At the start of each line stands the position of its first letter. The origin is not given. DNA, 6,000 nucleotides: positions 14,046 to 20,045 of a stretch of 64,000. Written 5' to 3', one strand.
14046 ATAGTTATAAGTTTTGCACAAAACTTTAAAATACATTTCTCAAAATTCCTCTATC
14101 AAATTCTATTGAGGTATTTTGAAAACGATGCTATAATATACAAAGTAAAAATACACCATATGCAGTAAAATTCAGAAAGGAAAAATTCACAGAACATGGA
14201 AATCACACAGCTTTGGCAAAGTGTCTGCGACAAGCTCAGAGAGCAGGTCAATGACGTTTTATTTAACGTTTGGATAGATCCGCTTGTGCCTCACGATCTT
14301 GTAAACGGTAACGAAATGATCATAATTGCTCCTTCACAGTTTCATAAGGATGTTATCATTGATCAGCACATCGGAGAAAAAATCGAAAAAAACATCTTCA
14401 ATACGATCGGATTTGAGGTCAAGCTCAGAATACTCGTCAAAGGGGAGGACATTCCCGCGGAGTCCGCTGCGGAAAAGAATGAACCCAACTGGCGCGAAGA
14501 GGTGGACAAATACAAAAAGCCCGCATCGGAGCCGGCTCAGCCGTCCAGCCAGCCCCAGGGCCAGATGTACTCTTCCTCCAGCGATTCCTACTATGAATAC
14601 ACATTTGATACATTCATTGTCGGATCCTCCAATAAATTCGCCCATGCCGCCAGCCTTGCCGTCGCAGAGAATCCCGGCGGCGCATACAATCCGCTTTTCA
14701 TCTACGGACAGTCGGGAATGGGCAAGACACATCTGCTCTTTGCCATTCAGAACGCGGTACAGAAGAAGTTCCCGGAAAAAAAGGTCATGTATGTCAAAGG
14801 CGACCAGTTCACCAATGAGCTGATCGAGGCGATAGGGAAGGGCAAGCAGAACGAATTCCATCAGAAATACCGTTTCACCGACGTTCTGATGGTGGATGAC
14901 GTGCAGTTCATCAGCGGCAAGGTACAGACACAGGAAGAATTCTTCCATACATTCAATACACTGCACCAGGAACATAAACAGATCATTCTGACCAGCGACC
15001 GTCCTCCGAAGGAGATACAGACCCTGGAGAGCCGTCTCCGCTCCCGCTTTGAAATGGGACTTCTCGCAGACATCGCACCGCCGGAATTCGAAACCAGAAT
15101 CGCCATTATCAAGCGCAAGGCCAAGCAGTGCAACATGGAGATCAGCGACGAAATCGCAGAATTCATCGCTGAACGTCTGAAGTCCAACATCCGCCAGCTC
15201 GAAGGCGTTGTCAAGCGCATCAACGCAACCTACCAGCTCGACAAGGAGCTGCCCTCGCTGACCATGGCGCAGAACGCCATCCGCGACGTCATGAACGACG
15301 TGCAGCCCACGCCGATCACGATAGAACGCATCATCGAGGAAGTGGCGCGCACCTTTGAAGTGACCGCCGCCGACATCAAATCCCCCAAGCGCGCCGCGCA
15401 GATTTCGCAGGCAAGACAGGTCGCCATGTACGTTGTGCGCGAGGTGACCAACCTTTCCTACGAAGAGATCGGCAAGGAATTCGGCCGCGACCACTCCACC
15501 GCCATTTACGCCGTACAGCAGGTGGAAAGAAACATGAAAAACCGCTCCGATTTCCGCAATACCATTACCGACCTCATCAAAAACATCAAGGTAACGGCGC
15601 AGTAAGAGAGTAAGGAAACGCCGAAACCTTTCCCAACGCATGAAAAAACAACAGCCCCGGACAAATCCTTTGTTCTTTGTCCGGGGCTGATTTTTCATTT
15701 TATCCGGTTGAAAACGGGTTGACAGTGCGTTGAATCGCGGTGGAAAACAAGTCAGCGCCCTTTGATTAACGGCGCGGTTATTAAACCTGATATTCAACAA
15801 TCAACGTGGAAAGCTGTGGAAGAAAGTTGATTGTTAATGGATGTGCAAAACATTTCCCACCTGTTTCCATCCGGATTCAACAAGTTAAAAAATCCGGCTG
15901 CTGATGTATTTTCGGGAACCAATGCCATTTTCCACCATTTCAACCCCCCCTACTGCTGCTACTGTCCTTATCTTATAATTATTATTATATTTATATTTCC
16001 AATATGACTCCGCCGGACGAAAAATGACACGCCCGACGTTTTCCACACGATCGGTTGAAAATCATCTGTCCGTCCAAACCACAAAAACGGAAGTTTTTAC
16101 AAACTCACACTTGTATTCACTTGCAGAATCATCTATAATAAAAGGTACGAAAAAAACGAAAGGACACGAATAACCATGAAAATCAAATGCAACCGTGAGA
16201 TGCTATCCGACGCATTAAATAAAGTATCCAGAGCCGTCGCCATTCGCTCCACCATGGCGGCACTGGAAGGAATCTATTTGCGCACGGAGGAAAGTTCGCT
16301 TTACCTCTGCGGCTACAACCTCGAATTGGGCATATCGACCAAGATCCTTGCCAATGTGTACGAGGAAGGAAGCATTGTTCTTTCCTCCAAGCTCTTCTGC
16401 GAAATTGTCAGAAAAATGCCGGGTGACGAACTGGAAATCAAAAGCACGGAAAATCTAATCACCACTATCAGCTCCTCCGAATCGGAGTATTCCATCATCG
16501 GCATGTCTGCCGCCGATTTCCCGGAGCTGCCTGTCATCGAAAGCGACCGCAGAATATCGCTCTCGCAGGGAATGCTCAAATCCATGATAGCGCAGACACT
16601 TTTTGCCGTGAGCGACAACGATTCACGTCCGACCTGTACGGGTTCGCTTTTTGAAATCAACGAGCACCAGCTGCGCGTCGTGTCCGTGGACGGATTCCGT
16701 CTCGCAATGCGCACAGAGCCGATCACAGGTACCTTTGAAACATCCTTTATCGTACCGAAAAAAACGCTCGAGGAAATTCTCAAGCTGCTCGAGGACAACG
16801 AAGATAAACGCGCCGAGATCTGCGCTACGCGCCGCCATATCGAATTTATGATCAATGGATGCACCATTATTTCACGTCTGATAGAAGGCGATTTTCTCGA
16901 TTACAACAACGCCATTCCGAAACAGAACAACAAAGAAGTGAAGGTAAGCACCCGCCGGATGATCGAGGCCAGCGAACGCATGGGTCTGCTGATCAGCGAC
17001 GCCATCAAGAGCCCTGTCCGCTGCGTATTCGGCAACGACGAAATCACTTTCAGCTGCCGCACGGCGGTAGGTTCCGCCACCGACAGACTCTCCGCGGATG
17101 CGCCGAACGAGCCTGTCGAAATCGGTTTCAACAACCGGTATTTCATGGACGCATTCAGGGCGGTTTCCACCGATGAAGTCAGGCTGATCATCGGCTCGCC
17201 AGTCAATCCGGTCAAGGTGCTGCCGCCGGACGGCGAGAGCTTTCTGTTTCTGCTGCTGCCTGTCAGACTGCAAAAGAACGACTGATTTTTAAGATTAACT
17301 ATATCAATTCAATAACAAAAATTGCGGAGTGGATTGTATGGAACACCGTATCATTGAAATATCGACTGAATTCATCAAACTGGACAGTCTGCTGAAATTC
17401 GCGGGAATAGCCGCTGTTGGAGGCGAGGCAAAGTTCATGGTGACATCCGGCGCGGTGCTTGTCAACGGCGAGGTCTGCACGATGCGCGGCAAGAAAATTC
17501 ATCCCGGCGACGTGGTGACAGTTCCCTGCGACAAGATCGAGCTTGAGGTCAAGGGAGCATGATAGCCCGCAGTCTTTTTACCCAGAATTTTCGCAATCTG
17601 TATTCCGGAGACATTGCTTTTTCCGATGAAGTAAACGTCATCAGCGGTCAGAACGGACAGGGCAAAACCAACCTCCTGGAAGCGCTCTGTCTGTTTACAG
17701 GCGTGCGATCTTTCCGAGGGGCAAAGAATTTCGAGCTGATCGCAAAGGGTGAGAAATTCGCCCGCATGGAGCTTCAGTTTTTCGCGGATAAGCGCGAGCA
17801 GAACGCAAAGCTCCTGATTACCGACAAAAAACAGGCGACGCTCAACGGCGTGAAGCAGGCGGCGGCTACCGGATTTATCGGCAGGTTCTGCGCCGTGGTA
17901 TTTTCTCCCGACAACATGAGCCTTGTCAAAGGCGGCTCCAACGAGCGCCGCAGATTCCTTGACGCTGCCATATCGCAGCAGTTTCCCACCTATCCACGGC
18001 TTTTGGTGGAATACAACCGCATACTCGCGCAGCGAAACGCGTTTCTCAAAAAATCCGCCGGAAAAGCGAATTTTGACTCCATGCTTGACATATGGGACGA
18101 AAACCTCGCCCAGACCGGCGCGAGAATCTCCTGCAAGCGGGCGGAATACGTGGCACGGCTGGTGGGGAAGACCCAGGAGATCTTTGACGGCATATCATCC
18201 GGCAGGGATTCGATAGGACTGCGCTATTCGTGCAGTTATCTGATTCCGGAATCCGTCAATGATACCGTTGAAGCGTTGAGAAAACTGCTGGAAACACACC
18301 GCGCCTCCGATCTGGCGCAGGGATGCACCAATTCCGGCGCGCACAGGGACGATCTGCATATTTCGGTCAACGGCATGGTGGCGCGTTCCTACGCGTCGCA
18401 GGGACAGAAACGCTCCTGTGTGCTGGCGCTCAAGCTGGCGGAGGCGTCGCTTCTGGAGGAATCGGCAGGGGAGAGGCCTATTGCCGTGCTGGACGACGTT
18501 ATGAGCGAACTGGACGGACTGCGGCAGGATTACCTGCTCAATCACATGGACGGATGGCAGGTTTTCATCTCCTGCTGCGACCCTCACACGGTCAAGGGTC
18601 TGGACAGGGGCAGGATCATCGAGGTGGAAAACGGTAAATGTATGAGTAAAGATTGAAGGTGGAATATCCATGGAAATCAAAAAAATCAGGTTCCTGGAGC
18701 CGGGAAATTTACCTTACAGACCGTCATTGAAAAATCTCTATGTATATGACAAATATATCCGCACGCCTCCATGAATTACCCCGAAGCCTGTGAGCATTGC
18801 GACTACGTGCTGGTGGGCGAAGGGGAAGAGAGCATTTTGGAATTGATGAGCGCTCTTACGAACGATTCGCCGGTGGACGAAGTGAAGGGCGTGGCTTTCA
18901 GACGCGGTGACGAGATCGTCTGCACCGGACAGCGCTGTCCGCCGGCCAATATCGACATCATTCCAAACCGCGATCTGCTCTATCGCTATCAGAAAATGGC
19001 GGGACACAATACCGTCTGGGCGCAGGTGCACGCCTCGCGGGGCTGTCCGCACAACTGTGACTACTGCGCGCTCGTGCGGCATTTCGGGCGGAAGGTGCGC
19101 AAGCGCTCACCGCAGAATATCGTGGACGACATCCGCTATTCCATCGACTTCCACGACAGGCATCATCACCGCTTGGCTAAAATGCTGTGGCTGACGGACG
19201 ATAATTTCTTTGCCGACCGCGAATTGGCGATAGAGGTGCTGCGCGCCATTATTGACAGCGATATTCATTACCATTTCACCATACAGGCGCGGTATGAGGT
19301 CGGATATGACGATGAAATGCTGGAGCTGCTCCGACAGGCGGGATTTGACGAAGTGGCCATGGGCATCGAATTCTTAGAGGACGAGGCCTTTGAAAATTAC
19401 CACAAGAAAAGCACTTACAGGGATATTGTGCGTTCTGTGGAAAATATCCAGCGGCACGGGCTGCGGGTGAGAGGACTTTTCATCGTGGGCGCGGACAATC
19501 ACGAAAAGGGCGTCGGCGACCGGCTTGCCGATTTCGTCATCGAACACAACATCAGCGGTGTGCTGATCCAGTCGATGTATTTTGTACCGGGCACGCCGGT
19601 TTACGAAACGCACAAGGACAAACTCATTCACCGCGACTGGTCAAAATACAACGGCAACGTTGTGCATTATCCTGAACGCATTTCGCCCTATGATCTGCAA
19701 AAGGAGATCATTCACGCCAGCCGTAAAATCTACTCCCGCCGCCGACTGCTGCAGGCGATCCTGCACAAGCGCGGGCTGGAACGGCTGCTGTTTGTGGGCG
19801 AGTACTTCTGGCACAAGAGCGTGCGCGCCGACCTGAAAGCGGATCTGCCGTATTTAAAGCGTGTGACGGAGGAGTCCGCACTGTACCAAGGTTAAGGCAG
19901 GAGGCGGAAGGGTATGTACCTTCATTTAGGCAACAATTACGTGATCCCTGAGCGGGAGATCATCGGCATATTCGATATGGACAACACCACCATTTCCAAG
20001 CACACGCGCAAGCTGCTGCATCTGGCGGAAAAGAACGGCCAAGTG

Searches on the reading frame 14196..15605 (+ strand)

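Call 6: search_protein_families(library=pfam, proteins=[window:14196-15605:+], max_evalue=0.01)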
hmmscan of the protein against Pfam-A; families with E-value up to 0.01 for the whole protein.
window:14196-15605:+ (469 aa): 13 families
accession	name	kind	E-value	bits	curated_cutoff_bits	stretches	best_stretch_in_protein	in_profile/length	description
PF00308.24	Bac_DnaA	-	3.1e-70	236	23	1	134-291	4-161/162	Bacterial DnaA ATPAse domain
PF08299.17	Bac_DnaA_C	-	1.2e-26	92.9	31.5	1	376-443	1-69/69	Bacterial dnaA protein helix-turn-helix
PF11638.13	DnaA_N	-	4.6e-12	45.9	24.6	1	5-56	2-53/65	DnaA N-terminal domain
PF01695.23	IstB_IS21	-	7.4e-10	39.2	24.1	1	167-271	95-196/238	IstB-like ATP binding protein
PF00004.35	AAA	-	6.4e-06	27.1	21.2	1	168-287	2-125/131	ATPase family associated with various cellular activities (AAA)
PF00910.28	RNA_helicase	-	2.3e-05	25.2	21.5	1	168-252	2-70/105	RNA helicase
PF13401.12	AAA_22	-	3.5e-05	24.6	27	0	167-258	8-109/130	AAA domain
PF01637.24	ATPase_2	-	0.00013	22.3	33.2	1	162-268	18-117/225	ATPase domain predominantly from Archaea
PF13173.12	AAA_14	-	0.0002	21.8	27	1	165-284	3-114/129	AAA domain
PF13191.12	AAA_16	-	0.00029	21.8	32.6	1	162-220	22-89/167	AAA ATPase domain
PF22688.2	Hda_lid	-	0.00039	20.8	27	1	300-343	3-46/65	Hda, lid domain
PF16007.11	DUF4777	-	0.0016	19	34.4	0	364-396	11-42/66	Domain of unknown function (DUF4777)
PF09848.15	SLFN-g3_helicase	-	0.0099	15.6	24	0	167-224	4-62/354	Schlafen group 3, DNA/RNA helicase domain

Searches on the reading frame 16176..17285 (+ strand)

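Call 6: search_protein_families(library=pfam, proteins=[window:16176-17285:+], max_evalue=0.01)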
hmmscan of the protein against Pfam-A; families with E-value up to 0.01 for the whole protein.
window:16176-17285:+ (369 aa): 3 families
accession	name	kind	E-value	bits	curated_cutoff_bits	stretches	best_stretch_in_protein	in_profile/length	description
PF02767.21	DNA_pol3_beta_2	-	6.4e-28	97.8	27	1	129-240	2-114/116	DNA polymerase III beta subunit, central domain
PF00712.24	DNA_pol3_beta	-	9.7e-27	93.9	24.4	1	1-119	1-120/120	DNA polymerase III beta subunit, N-terminal domain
PF02768.20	DNA_pol3_beta_3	-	3.8e-17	62.7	27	1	246-364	3-121/121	DNA polymerase III beta subunit, C-terminal domain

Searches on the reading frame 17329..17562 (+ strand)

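Call 6: search_protein_families(library=pfam, proteins=[window:17329-17562:+], max_evalue=0.01)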
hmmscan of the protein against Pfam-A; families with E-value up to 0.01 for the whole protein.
window:17329-17562:+ (77 aa): 3 families
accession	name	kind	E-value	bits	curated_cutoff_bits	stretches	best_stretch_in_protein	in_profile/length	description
PF13275.11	S4_2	-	2.4e-24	85.5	24.6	1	9-71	1-63/65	S4 domain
PF01479.30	S4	-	1e-06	28.8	22.8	1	17-63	2-48/48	S4 domain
PF22421.1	SYY_C-terminal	-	0.0033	17.7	27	1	10-57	13-60/83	Tyrosine--tRNA ligase SYY-like C-terminal domain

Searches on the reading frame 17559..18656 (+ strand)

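Call 6: search_protein_families(library=pfam, proteins=[window:17559-18656:+], max_evalue=0.01)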
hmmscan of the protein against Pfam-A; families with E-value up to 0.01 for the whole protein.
window:17559-18656:+ (365 aa): 5 families
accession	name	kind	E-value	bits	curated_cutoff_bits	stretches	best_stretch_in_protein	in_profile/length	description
PF02463.25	SMC_N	-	4.6e-16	59.3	40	1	5-351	4-208/220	RecF/RecN/SMC N terminal domain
PF13476.12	AAA_23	-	2.4e-10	41.9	27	1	9-94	5-86/201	AAA domain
PF13175.12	AAA_15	-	7.4e-09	36.1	32.1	1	5-80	5-72/374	AAA ATPase domain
PF05272.17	VapE-like_dom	-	0.0031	17.4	25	0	23-128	51-158/217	Virulence-associated protein E-like domain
PF13304.12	AAA_21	-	0.0086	16.6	27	0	25-56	1-42/304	AAA domain, putative AbiEii toxin, Type IV TA system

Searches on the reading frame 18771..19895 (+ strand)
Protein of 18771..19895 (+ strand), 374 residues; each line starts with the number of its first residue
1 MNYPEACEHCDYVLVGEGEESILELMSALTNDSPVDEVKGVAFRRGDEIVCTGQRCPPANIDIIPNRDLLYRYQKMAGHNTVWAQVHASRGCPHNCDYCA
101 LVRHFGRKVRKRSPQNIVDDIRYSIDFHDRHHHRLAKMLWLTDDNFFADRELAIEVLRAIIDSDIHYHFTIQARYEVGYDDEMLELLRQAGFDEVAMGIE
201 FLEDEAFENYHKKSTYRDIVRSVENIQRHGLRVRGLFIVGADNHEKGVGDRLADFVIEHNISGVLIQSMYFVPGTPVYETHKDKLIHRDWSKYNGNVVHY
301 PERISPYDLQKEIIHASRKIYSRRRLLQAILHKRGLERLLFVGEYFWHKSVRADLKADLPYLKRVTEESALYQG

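Call 6: search_protein_families(library=pfam, proteins=[window:18771-19895:+], max_evalue=0.01)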
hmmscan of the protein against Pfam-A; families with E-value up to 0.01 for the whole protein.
window:18771-19895:+ (374 aa): 1 family
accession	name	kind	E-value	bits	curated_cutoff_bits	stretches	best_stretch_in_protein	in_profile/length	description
PF04055.27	Radical_SAM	-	1.9e-18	67.6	29.5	1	89-240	4-150/166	Radical SAM superfamily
